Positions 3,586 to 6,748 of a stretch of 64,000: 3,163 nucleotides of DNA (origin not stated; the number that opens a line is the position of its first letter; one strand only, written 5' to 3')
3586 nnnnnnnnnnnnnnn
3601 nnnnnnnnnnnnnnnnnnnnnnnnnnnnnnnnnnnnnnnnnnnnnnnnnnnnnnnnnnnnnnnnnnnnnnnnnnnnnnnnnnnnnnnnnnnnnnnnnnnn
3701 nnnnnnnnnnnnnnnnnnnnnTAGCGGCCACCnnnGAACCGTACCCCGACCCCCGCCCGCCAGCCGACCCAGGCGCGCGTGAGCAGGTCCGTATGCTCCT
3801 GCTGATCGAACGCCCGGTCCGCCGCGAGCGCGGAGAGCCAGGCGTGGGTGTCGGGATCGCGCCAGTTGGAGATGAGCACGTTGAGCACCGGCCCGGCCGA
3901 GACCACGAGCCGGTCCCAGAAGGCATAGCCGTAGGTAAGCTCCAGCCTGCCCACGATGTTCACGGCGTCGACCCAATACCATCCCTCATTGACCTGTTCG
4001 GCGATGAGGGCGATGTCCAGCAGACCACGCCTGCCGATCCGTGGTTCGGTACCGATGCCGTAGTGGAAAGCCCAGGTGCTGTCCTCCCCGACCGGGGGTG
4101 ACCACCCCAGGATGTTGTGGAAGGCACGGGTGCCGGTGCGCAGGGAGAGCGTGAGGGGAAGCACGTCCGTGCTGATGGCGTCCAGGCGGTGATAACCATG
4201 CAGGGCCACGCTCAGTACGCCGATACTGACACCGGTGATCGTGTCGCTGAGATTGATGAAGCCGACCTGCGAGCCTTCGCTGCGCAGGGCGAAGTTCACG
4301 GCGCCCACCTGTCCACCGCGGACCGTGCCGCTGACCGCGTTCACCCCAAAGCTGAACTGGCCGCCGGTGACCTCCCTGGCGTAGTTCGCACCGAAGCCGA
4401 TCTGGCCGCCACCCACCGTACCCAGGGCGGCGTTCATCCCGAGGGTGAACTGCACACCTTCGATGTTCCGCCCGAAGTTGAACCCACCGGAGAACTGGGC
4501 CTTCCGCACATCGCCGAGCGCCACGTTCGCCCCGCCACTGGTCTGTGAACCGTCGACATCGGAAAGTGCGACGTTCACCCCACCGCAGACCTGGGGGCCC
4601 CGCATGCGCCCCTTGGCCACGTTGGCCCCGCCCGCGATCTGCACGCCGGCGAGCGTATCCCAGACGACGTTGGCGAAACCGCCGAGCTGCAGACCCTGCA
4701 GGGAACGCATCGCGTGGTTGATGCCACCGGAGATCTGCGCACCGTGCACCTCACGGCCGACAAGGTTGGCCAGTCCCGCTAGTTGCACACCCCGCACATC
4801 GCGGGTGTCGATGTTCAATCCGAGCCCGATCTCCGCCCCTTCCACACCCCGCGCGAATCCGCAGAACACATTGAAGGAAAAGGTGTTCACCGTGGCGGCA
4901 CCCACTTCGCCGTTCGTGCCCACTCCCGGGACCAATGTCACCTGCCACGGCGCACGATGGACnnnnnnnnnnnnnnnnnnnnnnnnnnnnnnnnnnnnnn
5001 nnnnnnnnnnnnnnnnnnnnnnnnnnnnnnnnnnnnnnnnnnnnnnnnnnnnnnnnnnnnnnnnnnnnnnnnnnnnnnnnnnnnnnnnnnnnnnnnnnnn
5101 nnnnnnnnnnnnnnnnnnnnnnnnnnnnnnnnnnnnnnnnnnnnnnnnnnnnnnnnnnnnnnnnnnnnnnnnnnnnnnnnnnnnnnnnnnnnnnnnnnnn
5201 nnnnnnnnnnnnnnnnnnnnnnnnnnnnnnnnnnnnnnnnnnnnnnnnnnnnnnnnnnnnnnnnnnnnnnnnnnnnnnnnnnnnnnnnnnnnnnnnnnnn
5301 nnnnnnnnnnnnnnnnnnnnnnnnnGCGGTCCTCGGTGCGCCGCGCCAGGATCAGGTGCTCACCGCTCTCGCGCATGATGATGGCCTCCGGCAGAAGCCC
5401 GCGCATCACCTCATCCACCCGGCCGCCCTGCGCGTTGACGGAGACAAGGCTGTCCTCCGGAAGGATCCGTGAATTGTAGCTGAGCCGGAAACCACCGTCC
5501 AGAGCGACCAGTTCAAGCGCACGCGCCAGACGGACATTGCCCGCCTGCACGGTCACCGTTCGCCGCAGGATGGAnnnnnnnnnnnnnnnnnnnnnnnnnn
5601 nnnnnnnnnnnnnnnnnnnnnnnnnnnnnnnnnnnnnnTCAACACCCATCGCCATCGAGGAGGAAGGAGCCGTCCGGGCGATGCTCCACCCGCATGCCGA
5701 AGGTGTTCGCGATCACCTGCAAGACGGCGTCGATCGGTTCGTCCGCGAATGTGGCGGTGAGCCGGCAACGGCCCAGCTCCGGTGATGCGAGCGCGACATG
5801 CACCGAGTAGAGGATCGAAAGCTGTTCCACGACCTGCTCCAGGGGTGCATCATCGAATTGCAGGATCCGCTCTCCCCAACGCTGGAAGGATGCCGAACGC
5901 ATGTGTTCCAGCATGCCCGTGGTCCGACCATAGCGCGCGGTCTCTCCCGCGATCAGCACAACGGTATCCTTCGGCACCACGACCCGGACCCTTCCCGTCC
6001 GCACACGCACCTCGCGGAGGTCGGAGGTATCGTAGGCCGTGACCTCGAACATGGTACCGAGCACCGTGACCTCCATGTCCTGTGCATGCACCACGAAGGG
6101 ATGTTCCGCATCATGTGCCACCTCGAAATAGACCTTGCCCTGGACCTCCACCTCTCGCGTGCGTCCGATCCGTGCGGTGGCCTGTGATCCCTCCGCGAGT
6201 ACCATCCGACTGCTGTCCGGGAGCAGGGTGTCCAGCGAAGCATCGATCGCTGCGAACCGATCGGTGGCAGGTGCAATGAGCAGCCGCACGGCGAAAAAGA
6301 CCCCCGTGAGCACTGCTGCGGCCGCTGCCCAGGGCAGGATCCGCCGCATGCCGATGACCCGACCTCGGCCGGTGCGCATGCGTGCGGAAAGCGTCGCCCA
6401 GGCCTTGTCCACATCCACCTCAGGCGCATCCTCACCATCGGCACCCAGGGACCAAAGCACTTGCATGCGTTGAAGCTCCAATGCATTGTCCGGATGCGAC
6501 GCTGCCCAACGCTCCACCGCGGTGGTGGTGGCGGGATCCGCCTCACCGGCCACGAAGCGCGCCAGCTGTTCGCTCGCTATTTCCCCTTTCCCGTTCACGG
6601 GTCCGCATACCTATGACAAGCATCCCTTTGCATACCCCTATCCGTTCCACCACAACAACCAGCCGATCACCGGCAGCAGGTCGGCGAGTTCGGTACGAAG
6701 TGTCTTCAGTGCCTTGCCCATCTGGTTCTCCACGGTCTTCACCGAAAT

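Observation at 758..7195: Split cell-surface-signalling module: ECF sigma / FecR / STN-domain repeat protein, with a separate STN-less TonB-dependent receptor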

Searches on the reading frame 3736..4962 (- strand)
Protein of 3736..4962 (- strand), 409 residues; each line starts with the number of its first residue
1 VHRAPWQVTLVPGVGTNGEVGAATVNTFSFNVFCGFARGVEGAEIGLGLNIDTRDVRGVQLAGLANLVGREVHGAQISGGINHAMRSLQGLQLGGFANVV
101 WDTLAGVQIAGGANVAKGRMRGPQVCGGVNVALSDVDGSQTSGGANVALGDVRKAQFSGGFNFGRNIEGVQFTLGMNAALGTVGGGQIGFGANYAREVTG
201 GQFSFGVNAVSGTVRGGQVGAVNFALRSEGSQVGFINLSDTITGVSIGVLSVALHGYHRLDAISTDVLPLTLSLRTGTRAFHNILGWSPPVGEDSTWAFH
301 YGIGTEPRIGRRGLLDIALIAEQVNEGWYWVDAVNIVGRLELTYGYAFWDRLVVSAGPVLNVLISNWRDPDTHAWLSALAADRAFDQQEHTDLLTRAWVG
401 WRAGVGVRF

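Call 55: search_protein_representatives(protein=window:3736-4962:-)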
Query: 409 residues. Proteins with E-value up to 0.001 (for the whole library): 4524; up to 1e-10: 2728; up to 1e-30: 857. The best 150 are listed.
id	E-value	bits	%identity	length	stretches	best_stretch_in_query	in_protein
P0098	1.2e-143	495.4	55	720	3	160-409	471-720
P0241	7.7e-130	449.9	53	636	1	5-409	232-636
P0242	4.1e-116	404.7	69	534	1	7-292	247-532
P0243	5.2e-105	368.1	45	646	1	6-409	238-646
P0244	3.1e-102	359.0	45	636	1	3-409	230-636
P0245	2.0e-80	287.1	42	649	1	7-405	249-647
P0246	1.3e-79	284.4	40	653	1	7-404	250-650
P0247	2.3e-79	283.6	54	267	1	142-409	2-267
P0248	3.3e-75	269.9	40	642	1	3-405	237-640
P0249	7.9e-72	258.8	39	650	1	2-405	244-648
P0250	6.4e-71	255.8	37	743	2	76-407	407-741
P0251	1.7e-67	244.5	39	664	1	4-405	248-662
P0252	1.7e-66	241.2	36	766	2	6-202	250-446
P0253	8.4e-66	238.9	52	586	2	247-381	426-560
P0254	9.6e-66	238.7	37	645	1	7-405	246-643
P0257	3.6e-65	236.9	34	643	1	6-404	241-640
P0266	4.1e-62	226.8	35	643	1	7-403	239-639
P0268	4.4e-61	223.4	36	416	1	5-405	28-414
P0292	2.3e-55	204.5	33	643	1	6-409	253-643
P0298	2.2e-54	201.3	38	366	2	220-409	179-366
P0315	1.5e-52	195.3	29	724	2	52-405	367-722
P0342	6.3e-50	186.6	33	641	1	5-405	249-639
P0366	1.1e-48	182.5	33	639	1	5-404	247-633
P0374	4.1e-48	180.7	37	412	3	4-151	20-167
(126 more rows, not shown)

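Call 58: list_cluster_members(proteins=[P0245, P0257, P0266, P0292, P0315, P0342, P0366, P0268, P0298, P0374])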
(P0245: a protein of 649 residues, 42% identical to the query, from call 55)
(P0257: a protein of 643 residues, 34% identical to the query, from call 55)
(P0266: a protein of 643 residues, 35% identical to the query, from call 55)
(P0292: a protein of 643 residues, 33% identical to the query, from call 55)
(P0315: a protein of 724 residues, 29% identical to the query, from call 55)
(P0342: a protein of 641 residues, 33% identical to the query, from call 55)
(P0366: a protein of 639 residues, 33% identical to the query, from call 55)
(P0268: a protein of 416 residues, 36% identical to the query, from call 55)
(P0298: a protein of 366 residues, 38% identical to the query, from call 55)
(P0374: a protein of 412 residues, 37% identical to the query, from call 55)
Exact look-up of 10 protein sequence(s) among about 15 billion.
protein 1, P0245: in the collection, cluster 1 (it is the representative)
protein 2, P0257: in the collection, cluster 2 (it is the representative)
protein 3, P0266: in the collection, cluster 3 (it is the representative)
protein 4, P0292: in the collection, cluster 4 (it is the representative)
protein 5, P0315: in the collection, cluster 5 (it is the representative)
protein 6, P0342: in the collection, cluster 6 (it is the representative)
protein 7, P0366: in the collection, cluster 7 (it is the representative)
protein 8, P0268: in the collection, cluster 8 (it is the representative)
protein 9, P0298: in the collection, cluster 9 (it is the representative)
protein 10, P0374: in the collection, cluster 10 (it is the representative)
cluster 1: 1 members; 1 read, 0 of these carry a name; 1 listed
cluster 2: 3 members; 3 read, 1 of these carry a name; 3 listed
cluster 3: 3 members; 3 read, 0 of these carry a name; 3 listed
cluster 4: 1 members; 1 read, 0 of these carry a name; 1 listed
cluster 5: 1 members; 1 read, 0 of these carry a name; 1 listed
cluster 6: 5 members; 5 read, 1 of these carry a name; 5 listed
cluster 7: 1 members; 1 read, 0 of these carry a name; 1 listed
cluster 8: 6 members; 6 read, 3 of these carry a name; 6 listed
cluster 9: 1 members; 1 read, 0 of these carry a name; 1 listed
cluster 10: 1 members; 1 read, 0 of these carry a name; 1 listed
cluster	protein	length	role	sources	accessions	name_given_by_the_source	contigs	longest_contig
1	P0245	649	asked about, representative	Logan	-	-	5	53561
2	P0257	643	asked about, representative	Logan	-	-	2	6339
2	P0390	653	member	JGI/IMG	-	hypothetical protein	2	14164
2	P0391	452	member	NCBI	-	-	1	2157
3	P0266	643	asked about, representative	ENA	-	-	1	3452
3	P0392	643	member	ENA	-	-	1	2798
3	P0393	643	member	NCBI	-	-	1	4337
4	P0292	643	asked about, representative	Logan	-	-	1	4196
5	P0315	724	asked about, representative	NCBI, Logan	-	-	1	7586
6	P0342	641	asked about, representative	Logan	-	-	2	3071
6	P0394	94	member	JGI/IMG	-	hypothetical protein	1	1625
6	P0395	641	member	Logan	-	-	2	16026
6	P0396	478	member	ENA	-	-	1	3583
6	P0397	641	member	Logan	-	-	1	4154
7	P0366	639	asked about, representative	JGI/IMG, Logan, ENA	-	-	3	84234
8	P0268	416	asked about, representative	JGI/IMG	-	hypothetical protein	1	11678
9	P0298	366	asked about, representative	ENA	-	-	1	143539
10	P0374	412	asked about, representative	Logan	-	-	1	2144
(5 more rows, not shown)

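Call 59: find_encoding_contigs(protein=P0366, flank=7000, max_places=2)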
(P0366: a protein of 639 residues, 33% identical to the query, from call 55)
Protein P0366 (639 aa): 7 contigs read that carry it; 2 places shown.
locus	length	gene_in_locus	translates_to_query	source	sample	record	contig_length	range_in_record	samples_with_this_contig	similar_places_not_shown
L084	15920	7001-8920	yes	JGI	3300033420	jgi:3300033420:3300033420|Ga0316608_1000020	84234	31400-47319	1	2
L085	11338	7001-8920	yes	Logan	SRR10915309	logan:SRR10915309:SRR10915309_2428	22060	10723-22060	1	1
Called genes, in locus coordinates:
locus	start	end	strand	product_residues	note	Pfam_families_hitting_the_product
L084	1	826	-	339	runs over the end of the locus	PF00535:Glycos_transf_2, PF10111:Glyco_tranf_2_2, PF13641:Glyco_tranf_2_3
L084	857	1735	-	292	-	PF03279:Lip_A_acyltrans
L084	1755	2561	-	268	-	PF00459:Inositol_P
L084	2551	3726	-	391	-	PF01790:LGT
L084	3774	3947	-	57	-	-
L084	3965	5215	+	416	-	PF00994:MoCF_biosynth, PF18146:CinA_KH, PF02464:CinA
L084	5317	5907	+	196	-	PF07638:Sigma70_ECF, PF04542:Sigma70_r2, PF08281:Sigma70_r4_2, PF04545:Sigma70_r4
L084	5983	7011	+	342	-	PF04773:FecR, PF16344:FecR_C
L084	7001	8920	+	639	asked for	PF13715:CarbopepD_reg_2 (weak)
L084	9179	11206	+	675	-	PF13231:PMT_2 (weak)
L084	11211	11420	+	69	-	-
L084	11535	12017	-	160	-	PF01584:CheW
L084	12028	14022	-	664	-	PF01627:Hpt, PF02895:H-kinase_dim, PF02518:HATPase_c, PF01584:CheW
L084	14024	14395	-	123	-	PF00072:Response_reg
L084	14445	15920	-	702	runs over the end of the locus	PF00672:HAMP, PF00015:MCPsignal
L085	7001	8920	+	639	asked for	PF13715:CarbopepD_reg_2 (weak)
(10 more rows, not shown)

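Call 61: find_encoding_contigs(protein=P0245, flank=7000, max_places=1)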
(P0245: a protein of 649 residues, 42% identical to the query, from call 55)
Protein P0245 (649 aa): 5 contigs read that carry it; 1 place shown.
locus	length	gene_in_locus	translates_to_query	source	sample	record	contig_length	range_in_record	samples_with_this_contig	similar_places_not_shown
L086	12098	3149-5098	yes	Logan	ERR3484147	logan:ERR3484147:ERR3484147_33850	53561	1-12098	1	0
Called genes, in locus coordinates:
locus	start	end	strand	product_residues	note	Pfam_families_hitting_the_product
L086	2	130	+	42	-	?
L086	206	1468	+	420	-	PF18962:Por_Secre_tail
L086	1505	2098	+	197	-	PF07638:Sigma70_ECF, PF04542:Sigma70_r2, PF08281:Sigma70_r4_2, PF04545:Sigma70_r4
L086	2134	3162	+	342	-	PF04773:FecR, PF16344:FecR_C (weak)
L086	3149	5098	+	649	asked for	-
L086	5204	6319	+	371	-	-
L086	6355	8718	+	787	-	PF13620:CarboxypepD_reg, PF13715:CarbopepD_reg_2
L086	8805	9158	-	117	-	-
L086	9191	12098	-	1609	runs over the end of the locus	PF19408:PKD_6 (weak), PF06832:BiPBP_C (faint), PF19408:PKD_6, PF18911:PKD_4, PF00801:PKD, PF18911:PKD_4, PF13585:CHU_C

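Call 62: find_encoding_contigs(protein=P0298, flank=7000, max_places=1)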
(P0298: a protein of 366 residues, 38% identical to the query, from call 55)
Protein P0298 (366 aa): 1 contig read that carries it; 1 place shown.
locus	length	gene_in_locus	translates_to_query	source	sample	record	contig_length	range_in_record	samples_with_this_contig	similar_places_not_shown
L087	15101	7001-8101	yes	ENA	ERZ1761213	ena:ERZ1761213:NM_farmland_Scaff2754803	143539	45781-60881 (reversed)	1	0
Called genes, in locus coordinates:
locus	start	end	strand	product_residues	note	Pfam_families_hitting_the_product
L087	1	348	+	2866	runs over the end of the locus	PF02494:HYR, PF16403:Bact_surface_Ig-like (faint), PF23237:HYR_4C (faint), PF02494:HYR, PF18962:Por_Secre_tail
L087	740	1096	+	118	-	-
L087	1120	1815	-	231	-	PF00156:Pribosyltran (faint)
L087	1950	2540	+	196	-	PF04542:Sigma70_r2, PF07638:Sigma70_ECF (weak), PF08281:Sigma70_r4_2, PF04545:Sigma70_r4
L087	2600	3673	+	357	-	PF04773:FecR, PF16344:FecR_C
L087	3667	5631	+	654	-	PF07660:STN (faint)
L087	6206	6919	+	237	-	PF10988:DUF2807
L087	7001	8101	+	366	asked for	-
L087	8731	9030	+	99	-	PF03992:ABM (weak)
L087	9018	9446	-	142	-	PF07681:DoxX (weak)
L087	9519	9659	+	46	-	-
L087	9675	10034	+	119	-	PF00903:Glyoxalase (weak), PF18029:Glyoxalase_6 (weak)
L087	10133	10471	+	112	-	-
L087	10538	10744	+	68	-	-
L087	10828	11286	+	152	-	-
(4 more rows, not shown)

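Call 63: find_encoding_contigs(protein=P0390, flank=7000, max_places=1)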
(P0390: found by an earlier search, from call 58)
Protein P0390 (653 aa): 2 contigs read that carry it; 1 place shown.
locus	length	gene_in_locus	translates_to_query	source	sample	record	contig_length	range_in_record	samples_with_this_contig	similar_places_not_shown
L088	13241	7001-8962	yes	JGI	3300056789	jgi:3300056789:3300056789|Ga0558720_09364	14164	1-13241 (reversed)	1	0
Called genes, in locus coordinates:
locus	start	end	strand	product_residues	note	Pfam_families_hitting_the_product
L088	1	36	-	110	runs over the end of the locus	PF04397:LytTR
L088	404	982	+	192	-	PF00027:cNMP_binding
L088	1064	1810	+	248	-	PF23023:Anti-Pycsar_Apyc1, PF00753:Lactamase_B, PF19583:ODP (weak)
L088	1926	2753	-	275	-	-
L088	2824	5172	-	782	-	PF13620:CarboxypepD_reg, PF13715:CarbopepD_reg_2, PF00593:TonB_dep_Rec_b-barrel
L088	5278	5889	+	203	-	PF07638:Sigma70_ECF (weak), PF04542:Sigma70_r2, PF08281:Sigma70_r4_2, PF04545:Sigma70_r4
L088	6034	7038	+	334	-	PF04773:FecR, PF16344:FecR_C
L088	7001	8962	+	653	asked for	PF07660:STN (faint)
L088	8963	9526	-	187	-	PF01914:MarC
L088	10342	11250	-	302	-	PF28533:DUF8429, PF28532:DUF8428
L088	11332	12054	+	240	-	PF00156:Pribosyltran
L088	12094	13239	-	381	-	?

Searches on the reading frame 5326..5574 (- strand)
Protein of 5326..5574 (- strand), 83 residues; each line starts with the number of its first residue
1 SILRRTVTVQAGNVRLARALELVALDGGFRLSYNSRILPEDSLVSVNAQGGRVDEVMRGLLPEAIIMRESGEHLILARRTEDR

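Call 70: search_solved_structures(query=A4, max_evalue=1, show_alignments=1)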
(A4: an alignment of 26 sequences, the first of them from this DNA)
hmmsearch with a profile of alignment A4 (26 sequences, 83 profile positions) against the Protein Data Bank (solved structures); distinct sequences matched with E-value up to 1: 12.
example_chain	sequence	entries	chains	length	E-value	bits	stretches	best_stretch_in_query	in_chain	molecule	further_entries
2a02_A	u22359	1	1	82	0.0029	20.6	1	8-79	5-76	Ferric-pseudobactin 358 receptor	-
4ar0_A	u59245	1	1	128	0.0068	19.4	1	3-76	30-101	TYPE IV PILUS BIOGENESIS AND COMPETENCE PROTEIN PILQ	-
6w6m_A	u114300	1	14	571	0.041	16.9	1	6-81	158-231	Type IV pilus secretin PilQ family protein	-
4av2_A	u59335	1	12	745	0.089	15.8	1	3-75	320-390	TYPE IV PILUS BIOGENESIS AND COMPETENCE PROTEIN PILQ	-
9sh1_A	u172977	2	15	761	0.09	15.8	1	3-75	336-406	Type IV pilus biogenesis and competence protein PilQ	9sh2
7suk_LW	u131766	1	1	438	0.29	14.2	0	39-80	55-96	U3 small nucleolar RNA-associated protein 7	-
2fy9_A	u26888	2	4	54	0.34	14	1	52-80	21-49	Putative transition state regulator abh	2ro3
5yez_A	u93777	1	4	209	0.56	13.3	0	5-47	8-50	Cell density-dependent motility repressor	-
5ydo_A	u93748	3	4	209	0.59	13.2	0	5-47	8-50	Cell density-dependent motility repressor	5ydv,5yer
5wlc_LW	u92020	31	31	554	0.65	13.1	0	39-80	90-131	Utp7 | U3 small nucleolar RNA-associated protein 7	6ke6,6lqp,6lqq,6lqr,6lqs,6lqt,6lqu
9j1k_L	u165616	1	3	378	0.84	12.7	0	9-80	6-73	FtbL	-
9sra_BL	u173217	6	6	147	0.87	12.7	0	48-75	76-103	Large ribosomal subunit protein uL15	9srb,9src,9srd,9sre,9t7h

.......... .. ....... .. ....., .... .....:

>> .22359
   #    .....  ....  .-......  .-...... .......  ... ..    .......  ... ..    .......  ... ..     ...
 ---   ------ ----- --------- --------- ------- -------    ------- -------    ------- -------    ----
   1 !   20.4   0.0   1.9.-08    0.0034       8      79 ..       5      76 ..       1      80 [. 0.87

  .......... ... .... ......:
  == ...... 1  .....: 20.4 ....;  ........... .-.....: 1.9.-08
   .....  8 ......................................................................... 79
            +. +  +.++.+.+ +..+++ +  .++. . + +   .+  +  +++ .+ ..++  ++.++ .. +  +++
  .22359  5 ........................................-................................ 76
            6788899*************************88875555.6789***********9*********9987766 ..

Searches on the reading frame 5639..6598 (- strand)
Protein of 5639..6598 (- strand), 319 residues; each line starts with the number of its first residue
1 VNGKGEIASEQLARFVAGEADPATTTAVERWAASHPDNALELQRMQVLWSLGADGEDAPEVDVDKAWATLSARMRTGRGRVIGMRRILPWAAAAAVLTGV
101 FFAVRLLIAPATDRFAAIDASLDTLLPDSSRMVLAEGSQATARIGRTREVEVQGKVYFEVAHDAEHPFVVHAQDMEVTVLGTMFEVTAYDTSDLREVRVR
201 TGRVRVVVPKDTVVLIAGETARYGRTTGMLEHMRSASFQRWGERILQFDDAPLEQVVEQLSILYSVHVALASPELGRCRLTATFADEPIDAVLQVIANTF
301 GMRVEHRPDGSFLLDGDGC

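Call 3: search_protein_families(library=pfam, proteins=[window:5639-6598:-], max_evalue=1)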
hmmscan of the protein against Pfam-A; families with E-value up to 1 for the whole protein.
window:5639-6598:- (319 aa): 3 families
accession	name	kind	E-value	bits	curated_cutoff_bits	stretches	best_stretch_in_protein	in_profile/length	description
PF04773.18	FecR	-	5.8e-12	46.3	24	1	120-205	9-97/97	FecR protein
PF16344.10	FecR_C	-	2.6e-11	43.8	24.4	1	246-305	2-62/70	FecR, C-terminal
PF16220.10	DUF4880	-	9.4e-05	22.6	25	1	12-47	7-42/43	Domain of unknown function (DUF4880)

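Call 4: search_protein_families(library=ncbifam, proteins=[window:5639-6598:-], max_evalue=1)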
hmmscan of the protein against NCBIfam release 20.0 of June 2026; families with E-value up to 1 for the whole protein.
window:5639-6598:- (319 aa): 2 families
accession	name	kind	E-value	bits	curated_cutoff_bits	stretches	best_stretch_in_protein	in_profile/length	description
NF007296.1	PRK09774.1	equivalog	2.6e-15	56.4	385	1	117-305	110-301/313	ferric citrate uptake sigma factor regulator FecR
NF009859.0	PRK13322.1-4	equivalog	0.005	16.5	379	1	235-305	8-78/249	pantothenate kinase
